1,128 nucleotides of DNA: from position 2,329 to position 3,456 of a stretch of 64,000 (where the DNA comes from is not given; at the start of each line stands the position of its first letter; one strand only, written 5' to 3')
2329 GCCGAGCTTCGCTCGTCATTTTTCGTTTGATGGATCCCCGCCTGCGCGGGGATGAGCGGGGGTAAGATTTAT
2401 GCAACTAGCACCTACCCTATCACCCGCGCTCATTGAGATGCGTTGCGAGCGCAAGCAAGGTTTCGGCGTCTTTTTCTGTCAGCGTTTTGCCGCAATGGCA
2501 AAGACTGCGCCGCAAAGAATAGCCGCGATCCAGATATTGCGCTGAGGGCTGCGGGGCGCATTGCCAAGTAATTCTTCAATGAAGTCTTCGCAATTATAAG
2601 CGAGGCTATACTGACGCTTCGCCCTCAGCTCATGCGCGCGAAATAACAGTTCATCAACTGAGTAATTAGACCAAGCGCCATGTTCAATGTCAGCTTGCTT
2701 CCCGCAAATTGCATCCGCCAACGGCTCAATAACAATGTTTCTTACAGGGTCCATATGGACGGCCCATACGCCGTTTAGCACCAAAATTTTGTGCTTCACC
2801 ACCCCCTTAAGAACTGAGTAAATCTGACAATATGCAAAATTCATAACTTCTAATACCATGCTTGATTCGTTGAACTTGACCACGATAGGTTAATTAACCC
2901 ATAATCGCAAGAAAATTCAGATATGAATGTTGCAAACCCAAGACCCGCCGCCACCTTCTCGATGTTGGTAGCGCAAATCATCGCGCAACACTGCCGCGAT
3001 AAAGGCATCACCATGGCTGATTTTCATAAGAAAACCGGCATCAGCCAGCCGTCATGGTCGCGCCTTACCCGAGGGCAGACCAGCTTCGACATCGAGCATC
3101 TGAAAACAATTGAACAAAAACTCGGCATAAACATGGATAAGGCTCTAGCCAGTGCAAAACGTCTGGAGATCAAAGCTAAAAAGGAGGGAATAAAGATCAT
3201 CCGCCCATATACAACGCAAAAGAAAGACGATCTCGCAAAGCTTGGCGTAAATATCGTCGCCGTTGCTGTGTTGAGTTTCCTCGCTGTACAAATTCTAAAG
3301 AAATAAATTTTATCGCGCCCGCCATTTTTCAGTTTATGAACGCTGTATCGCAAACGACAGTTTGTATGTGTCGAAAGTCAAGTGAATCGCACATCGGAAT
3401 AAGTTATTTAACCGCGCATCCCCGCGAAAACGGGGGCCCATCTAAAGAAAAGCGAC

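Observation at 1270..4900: AT-rich accessory island: Hint protein, tail-anchored LRAT-like enzyme, tail-anchored HTH and an AlbA_2/Schlafen-like protein (best candidate for an undescribed conflict system)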

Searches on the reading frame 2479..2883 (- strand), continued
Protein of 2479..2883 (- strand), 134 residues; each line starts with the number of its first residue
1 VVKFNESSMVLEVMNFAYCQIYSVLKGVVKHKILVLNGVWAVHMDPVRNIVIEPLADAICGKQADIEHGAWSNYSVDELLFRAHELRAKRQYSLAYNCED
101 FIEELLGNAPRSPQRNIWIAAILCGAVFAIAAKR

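Call 91: fold_search(model_id=the predicted structure, library=pdb)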
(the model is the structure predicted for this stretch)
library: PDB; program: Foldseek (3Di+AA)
matches with E <= 10: 180; with E <= 0.001: 0
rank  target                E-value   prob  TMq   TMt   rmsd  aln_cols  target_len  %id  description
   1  4fa0                  1.4e-02  1.00  0.44  0.56   3.9        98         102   17  Crystal structure of human AdPLA to 2.65 A resolution (released 2012-06-06)
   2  7c3z                  1.8e-02  1.00  0.45  0.55   3.9        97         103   18  The structure of class II tumor suppressor protein H-REV107 (released 2021-05-19)
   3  4dot                  2.4e-02  1.00  0.44  0.55   4.9       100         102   18  Crystal structure of human HRASLS3. (released 2012-05-30)
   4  7zom                  3.6e-02  1.00  0.43  0.53   4.9       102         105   18  Crystal structure of N-terminal catalytic domain of human PLAAT3 (released 2023-04-26)
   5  4dpz                  4.0e-02  0.99  0.42  0.50  10.7       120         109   13  Crystal structure of human HRASLS2 (released 2012-05-30)
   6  7zot_A                7.9e-02  0.99  0.41  0.46   5.9       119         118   13  crystal structure of PLAAT4 N-terminal domain (released 2022-10-26)
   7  7zu3                  3.5e-01  0.90  0.39  0.41   3.5        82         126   13  Crystal Structure of Human Parechovirus 1 2A protein lacking the C-terminal oligomerisation helix (released 2023-05-24)
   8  4q95_B                8.3e-01  0.28  0.31  0.33  14.2       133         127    8  Crystal structure of HRASLS3/LRAT chimeric protein (released 2014-10-29)
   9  6v97_A                1.0e+00  0.10  0.20  0.08  13.5       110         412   13  Kindlin-3 double deletion mutant short form (released 2020-07-22)
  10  6v9g_B                1.2e+00  0.09  0.20  0.08  13.8       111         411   12  Kindlin-3 double deletion mutant long form (released 2020-07-22)
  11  3ila_F                1.2e+00  0.06  0.13  0.11   8.2        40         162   10  Crystal structure of rabbit ryanodine receptor 1 N-terminal domain (9-205) (released 2009-11-17)
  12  4q95_A                1.3e+00  0.25  0.30  0.28  15.6       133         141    8  Crystal structure of HRASLS3/LRAT chimeric protein (released 2014-10-29)
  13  3rby_A                1.6e+00  0.08  0.20  0.12  11.7        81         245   10  Crystal structure of uncharacterized protein YLR301w from Saccharomycces cerevisiae (released 2012-03-21)
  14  7v99_A                1.6e+00  0.05  0.18  0.04   8.8        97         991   10  catalytic core of human telomerase holoenzyme (released 2022-03-30)
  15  2heh                  1.7e+00  0.02  0.11  0.07  12.8        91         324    8  Crystal Structure of the KIF2C motor domain (released 2006-07-18)
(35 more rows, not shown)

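Call 98: list_cluster_members(proteins=[P0067, P0068, P0069, P0070, P0071, P0072, P0073, P0076, P0082, P0086])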
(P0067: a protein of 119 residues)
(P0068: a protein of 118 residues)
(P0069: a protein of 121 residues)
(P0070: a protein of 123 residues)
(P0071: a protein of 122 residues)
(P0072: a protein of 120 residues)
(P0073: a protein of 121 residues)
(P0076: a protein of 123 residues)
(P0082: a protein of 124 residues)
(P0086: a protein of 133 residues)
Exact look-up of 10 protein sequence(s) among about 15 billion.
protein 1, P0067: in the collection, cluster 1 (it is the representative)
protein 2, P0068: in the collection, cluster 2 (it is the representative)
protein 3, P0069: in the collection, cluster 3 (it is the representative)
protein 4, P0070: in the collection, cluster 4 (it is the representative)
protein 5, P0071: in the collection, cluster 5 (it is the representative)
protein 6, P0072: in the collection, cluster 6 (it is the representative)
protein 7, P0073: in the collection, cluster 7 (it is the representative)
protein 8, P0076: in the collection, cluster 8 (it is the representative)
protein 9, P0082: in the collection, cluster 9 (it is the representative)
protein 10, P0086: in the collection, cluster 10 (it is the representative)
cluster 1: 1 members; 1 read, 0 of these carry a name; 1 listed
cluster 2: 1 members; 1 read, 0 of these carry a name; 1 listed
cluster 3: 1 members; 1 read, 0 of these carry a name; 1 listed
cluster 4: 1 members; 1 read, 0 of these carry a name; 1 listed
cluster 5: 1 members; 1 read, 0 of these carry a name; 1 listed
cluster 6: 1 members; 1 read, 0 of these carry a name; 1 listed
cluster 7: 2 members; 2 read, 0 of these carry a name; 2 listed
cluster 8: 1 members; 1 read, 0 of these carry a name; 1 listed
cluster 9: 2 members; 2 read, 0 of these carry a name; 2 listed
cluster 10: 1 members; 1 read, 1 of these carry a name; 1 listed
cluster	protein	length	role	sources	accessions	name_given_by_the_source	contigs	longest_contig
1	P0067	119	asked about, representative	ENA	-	-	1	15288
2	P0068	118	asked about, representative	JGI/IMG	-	-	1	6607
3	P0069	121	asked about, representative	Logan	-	-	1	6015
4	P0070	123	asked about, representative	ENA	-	-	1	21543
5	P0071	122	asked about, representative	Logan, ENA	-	-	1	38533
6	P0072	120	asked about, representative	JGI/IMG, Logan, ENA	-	-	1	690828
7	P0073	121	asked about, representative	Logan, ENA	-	-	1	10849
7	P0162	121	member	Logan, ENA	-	-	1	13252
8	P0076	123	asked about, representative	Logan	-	-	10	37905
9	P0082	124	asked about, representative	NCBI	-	-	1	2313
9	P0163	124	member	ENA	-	-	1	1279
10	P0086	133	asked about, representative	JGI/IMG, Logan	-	hypothetical protein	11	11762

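Call 101: search_protein_families(library=ncbifam, proteins=[window:2479-2883:-], max_evalue=0.01)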
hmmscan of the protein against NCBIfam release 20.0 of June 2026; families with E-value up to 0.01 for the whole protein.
window:2479-2883:- (134 aa): 0 families

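Call 107: search_dna_similar(query=window:2479-2844:-, collection=phages, mode=protein, max_evalue=0.01, max_rows=10)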
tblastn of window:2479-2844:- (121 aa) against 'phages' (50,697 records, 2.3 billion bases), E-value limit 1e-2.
No match.

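Call 108: search_dna_similar(query=window:2479-2844:-, collection=plasmids, mode=protein, max_evalue=0.01, max_rows=10)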
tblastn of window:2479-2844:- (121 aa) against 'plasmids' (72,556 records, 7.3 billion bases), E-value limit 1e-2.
No match.

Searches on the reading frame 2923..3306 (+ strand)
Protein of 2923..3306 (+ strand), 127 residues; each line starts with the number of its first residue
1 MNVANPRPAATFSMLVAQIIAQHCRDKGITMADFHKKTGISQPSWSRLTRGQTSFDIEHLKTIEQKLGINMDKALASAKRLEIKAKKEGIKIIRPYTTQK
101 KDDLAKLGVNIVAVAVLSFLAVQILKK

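Call 3: search_protein_families(library=pfam, proteins=[window:2923-3306:+], max_evalue=1)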
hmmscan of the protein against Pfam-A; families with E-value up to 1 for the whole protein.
window:2923-3306:+ (127 aa): 6 families
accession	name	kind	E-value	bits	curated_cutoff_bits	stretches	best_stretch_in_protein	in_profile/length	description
PF13443.12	HTH_26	-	2.7e-06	28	22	1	24-70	6-53/63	Cro/C1-type HTH DNA-binding domain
PF01381.28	HTH_3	-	6.4e-06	26.6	23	1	26-72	7-53/55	Helix-turn-helix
PF13744.12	HTH_37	-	4.8e-05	23.5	27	1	17-70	20-74/80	Helix-turn-helix domain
PF13560.12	HTH_31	-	0.014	16.1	27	1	21-55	7-42/64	Helix-turn-helix domain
PF12844.13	HTH_19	-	0.042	14.2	30.2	1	27-75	11-58/64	Helix-turn-helix domain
PF06713.17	bPH_4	-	0.11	13.1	22.9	1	54-95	20-60/74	Bacterial PH domain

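Call 4: search_protein_families(library=padloc, proteins=[window:2923-3306:+], max_evalue=1)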
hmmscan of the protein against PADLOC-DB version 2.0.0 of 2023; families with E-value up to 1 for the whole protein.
window:2923-3306:+ (127 aa): 5 families
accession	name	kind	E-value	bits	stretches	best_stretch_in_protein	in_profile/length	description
PDLC04775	PDC-M69A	-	5.3e-06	24.9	1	16-91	8-80/113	-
PDLC02926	HTH_VI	-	0.00049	18.3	1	25-75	11-61/92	-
PDLC04760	PDC-M64C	-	0.0016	16.8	1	12-71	23-82/93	-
PDLC04762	PDC-M64C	-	0.0068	14.5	1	13-70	25-82/97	-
PDLC04142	capH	-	0.011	14.8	1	25-105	16-89/103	capH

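Call 15: find_encoding_contigs(protein=window:2923-3306:+, flank=10000, max_places=10)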
Protein window:2923-3306:+ (127 aa): 1 contig read that carries it; 1 place shown.
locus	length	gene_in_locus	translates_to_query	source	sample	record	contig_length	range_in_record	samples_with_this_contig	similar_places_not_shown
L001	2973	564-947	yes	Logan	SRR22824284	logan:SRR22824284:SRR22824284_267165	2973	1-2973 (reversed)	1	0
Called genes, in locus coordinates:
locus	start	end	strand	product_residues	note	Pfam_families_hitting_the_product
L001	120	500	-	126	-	-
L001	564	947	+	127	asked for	PF01381:HTH_3 (weak), PF13443:HTH_26 (weak)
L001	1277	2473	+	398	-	PF04326:SLFN_AlbA_2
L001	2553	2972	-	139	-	?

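Call 31: find_related_loci(query=A3, collection=metagenome_contigs, flank=8000)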
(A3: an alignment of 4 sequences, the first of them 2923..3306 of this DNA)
Query A3 (127 aa) in metagenome_contigs; peptide patterns used: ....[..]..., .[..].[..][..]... (x = any residue, [..] = any of these).
600 stretches matched a pattern, but none encodes a relative of the query by tblastn (E <= 1e-3).

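Call 72: search_dna_similar(query=window:2923-3306:+, collection=plasmids, mode=protein, max_evalue=0.001, max_rows=15)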
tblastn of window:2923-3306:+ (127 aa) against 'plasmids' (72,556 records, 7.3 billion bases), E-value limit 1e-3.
No match.

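Call 74: find_related_loci(query=A3, collection=viral_contigs, flank=5000)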
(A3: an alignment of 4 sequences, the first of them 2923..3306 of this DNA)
Query A3 (127 aa) in viral_contigs; peptide patterns used: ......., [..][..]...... (x = any residue, [..] = any of these).
38 stretches matched a pattern, but none encodes a relative of the query by tblastn (E <= 1e-3).

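Call 101: search_protein_families(library=ncbifam, proteins=[window:2923-3306:+], max_evalue=0.01)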
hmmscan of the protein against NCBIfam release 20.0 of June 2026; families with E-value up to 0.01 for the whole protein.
window:2923-3306:+ (127 aa): 3 families
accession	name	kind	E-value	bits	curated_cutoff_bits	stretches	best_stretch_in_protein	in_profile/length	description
NF041951.1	phage_RstR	subfamily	0.00034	20.9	80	1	14-82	1-69/108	RstR family transcriptional repressor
NF047948.1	male_kill_WMK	equivalog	0.00083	18.9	300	1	16-107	6-102/300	WO male-killing family protein Wmk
TIGR00673.1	cynS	equivalog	0.0091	16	113.3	0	17-74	10-67/150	cyanase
